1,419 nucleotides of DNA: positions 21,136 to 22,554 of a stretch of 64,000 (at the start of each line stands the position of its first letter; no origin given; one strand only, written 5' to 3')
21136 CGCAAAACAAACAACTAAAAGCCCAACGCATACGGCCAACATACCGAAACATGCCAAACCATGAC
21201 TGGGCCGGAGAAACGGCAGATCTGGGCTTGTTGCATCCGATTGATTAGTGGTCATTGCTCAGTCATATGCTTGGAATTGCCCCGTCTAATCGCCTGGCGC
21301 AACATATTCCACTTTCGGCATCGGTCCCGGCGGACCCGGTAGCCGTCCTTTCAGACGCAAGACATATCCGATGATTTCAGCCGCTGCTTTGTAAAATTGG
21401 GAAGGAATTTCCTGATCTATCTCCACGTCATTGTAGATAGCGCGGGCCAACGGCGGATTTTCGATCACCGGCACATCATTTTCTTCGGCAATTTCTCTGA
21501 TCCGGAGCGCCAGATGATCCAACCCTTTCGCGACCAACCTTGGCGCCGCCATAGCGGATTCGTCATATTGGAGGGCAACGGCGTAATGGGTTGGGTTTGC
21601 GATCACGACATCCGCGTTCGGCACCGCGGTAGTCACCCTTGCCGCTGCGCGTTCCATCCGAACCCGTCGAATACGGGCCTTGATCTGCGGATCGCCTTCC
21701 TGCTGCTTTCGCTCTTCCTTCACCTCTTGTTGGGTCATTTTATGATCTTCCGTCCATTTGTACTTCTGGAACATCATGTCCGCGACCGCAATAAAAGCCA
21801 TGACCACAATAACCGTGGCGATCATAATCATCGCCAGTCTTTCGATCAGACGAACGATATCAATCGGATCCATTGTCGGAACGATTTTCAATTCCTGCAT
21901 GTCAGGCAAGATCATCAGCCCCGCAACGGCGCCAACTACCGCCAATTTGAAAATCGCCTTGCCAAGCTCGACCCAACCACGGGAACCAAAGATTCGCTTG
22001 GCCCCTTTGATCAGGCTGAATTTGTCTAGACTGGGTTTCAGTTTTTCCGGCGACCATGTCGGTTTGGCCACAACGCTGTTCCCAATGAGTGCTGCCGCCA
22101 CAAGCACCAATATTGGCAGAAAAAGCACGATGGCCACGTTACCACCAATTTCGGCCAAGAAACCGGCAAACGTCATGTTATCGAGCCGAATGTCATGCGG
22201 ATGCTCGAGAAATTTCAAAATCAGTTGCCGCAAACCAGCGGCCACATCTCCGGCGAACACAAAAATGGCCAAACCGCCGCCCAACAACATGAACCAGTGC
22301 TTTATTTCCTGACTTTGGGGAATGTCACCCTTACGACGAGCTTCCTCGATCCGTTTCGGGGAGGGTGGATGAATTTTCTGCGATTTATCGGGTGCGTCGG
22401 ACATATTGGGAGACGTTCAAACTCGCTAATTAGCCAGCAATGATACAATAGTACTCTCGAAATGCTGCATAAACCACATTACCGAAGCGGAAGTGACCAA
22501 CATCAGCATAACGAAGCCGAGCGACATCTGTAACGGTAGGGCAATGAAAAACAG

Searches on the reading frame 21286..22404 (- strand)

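Call 30: search_protein_families(library=pfam, proteins=[window:21286-22404:-], max_evalue=0.00001)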
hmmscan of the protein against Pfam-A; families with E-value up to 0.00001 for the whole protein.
window:21286-22404:- (372 aa): 1 family
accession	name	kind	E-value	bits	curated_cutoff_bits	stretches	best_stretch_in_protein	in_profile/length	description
PF01312.24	Bac_export_2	-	4e-115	385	24.4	1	9-348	2-335/335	FlhB HrpN YscU SpaS Family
